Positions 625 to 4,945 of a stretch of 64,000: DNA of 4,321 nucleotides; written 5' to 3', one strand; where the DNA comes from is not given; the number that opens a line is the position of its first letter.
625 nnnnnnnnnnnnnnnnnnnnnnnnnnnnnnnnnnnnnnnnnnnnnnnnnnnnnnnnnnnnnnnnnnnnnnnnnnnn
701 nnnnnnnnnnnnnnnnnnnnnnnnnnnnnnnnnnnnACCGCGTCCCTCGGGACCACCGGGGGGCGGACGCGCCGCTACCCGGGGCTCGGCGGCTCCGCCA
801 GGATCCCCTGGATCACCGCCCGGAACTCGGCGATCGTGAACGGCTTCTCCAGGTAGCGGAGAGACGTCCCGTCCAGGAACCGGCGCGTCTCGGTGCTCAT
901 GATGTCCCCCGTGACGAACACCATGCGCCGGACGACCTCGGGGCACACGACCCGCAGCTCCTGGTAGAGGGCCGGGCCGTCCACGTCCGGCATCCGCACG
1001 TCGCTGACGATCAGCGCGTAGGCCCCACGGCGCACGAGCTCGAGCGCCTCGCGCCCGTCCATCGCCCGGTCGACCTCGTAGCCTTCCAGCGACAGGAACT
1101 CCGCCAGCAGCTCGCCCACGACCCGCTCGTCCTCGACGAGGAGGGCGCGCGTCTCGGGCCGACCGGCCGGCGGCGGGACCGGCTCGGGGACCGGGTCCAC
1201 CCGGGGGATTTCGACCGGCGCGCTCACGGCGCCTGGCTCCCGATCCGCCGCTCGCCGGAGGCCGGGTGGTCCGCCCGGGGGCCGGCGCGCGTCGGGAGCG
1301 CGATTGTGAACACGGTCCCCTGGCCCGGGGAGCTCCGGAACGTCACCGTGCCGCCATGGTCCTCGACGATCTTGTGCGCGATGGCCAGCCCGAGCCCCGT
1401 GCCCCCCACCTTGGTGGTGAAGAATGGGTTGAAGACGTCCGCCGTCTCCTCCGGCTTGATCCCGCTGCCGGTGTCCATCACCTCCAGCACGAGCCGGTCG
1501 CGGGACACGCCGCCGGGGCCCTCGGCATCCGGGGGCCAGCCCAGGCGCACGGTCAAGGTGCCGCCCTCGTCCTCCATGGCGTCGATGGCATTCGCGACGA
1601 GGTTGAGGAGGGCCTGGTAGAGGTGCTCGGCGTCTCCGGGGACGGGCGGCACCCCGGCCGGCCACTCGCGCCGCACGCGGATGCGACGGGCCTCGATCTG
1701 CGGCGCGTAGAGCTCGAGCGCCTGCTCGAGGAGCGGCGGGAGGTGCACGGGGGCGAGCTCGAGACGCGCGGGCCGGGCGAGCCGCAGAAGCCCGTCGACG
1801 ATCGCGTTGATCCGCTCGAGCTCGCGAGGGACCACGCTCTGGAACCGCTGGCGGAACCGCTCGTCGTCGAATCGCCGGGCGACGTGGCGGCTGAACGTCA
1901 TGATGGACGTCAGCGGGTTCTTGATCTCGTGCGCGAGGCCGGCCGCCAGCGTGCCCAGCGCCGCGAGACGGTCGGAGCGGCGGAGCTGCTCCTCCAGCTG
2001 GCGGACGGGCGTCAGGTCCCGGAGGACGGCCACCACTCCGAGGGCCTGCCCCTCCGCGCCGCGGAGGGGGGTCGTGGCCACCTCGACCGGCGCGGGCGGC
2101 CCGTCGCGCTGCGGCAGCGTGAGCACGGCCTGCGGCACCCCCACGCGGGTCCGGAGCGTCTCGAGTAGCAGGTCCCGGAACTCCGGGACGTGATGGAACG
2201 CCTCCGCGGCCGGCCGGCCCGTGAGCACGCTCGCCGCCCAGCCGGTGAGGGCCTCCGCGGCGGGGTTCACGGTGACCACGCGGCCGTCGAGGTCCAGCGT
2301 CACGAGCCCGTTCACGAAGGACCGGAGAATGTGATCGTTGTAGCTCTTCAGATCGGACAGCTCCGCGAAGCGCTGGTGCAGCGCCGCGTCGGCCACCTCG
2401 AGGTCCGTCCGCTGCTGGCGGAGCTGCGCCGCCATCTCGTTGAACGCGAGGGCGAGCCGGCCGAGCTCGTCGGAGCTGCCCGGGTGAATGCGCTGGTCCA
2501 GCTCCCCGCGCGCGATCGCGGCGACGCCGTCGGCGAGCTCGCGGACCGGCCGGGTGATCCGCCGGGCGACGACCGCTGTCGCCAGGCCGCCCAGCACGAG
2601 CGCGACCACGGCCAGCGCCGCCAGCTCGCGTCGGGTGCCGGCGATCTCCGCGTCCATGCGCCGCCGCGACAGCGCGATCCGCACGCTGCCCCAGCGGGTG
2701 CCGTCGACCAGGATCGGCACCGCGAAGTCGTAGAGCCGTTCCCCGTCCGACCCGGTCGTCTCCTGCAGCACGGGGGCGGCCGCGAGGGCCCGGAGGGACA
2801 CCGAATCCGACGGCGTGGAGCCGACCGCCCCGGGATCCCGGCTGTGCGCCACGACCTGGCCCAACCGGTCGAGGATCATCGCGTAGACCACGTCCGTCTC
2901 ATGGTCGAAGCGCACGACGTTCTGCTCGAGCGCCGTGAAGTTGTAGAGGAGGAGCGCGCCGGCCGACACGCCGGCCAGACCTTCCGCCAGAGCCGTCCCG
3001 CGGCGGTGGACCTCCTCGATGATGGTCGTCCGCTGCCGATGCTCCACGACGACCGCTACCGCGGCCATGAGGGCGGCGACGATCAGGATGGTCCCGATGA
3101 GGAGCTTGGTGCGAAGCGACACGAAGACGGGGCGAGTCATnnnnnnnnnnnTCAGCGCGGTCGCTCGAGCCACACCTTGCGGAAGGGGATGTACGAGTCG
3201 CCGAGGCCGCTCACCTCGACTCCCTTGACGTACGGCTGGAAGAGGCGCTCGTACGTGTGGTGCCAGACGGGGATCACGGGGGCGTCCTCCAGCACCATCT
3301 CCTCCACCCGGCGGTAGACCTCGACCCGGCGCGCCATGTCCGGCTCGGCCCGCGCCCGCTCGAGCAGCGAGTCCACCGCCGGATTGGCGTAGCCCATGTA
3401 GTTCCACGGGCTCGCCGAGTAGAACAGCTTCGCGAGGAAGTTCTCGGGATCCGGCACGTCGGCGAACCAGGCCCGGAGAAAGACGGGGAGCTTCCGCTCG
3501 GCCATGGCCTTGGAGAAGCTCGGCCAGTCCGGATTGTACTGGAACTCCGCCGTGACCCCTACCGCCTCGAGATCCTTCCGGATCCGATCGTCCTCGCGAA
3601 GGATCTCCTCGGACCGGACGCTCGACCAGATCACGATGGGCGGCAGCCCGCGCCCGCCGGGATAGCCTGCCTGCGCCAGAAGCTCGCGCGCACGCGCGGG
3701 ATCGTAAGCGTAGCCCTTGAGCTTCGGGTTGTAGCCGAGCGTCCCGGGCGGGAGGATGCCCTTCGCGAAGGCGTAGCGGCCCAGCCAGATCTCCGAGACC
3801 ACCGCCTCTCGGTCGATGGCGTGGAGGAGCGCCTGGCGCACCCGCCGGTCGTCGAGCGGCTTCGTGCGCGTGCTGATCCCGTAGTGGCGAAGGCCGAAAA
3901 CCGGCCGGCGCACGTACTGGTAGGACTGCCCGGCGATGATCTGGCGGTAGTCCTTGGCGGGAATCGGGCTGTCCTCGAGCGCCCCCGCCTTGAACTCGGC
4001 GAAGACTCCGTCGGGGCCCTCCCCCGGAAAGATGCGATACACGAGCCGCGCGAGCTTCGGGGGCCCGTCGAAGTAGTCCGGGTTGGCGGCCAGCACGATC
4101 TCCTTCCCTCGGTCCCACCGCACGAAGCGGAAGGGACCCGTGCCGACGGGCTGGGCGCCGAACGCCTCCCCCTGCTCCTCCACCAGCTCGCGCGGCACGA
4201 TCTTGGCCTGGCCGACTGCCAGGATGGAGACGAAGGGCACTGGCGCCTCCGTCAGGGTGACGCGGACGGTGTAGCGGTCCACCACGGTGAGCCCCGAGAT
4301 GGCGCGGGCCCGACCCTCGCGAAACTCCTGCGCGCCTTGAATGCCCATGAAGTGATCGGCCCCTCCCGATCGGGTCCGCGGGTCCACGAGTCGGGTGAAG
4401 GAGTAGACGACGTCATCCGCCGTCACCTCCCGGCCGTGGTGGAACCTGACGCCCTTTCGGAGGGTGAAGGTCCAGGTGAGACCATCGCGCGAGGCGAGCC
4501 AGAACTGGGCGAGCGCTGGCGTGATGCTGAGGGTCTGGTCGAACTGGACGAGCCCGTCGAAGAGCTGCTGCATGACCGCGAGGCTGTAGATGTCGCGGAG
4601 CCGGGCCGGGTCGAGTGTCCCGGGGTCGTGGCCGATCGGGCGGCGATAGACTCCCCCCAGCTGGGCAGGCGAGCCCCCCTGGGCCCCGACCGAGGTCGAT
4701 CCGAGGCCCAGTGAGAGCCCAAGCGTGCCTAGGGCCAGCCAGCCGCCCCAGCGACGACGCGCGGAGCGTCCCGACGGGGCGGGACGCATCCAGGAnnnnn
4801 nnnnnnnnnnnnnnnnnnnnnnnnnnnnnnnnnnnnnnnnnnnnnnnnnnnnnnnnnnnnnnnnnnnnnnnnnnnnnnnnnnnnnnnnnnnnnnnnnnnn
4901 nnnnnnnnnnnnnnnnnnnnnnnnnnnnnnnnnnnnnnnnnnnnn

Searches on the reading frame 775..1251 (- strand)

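Call 10: search_protein_families(library=pfam, proteins=[window:775-1251:-], max_evalue=0.01)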
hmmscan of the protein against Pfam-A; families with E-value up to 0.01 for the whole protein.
window:775-1251:- (158 aa): 1 family
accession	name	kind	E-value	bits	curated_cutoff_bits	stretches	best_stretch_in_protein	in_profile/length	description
PF00072.30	Response_reg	-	2.3e-19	70.1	30.2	1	37-147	2-110/111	Response regulator receiver domain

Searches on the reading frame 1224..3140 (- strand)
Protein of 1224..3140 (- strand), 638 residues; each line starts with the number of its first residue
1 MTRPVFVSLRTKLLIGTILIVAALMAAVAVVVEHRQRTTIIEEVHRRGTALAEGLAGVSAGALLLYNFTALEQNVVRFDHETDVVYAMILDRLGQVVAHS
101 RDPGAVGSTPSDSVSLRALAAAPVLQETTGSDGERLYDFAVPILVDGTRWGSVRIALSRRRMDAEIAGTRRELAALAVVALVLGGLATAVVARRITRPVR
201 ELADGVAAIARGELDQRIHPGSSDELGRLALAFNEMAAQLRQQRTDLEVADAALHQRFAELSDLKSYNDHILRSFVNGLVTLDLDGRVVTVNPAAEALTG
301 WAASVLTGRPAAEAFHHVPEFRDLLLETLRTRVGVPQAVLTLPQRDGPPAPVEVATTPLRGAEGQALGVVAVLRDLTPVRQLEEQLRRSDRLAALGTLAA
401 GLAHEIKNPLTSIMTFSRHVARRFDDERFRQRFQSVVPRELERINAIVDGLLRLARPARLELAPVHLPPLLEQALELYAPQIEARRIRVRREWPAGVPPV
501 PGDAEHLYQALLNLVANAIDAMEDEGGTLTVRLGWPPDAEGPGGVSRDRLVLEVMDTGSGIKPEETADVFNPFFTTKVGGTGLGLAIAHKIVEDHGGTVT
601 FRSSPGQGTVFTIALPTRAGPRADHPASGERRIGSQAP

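Call 10: search_protein_families(library=pfam, proteins=[window:1224-3140:-], max_evalue=0.01)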
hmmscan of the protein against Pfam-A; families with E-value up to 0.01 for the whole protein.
window:1224-3140:- (638 aa): 9 families
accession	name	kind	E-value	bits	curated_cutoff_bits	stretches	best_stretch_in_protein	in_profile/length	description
PF02518.31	HATPase_c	-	7.9e-29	100.8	26.4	1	502-618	1-110/111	Histidine kinase-, DNA gyrase B-, and HSP90-like ATPase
PF00672.30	HAMP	-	7.9e-18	65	25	1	190-242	1-53/53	HAMP domain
PF00989.32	PAS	-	3e-15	56.7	22.6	1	269-375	4-112/113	PAS fold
PF08448.16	PAS_4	-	1.3e-14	54.8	23.1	1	274-380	3-109/110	PAS fold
PF00512.31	HisKA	-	2.1e-10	40.9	26.9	1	395-456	2-62/66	His Kinase A (phospho-acceptor) domain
PF13426.13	PAS_9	-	2.8e-10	40.8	27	1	277-377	2-102/103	PAS domain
PF17203.10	sCache_3_2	-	1.7e-09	38.3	28.4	1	37-168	3-137/140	Single cache domain 3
PF13188.13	PAS_8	-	0.0004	20.6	21.8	1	274-323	9-55/65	PAS domain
PF13581.12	HATPase_c_2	-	0.0011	19.4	27.4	1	508-606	33-119/127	Histidine kinase-like ATPase domain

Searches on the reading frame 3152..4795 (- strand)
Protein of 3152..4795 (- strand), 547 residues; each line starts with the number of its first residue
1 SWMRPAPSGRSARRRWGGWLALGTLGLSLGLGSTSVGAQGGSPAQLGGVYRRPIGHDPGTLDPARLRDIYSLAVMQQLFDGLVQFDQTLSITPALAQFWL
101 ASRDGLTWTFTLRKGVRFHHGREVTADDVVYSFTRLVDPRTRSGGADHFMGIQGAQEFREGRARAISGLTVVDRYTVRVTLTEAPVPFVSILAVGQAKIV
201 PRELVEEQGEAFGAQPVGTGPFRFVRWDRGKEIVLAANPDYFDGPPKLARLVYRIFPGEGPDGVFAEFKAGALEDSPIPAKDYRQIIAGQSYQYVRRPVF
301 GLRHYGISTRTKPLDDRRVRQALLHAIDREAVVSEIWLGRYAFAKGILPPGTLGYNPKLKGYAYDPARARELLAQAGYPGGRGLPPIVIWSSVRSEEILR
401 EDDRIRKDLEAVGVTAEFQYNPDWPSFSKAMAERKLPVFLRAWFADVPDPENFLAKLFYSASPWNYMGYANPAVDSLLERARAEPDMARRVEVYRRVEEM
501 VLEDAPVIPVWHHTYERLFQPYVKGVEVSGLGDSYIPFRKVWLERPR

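Call 10: search_protein_families(library=pfam, proteins=[window:3152-4795:-], max_evalue=0.01)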
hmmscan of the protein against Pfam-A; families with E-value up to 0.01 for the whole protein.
window:3152-4795:- (547 aa): 1 family
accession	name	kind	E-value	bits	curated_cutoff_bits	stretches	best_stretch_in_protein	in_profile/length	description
PF00496.27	SBP_bac_5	-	2.7e-86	290.4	32.4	1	91-461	2-364/368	Bacterial extracellular solute-binding proteins, family 5 Middle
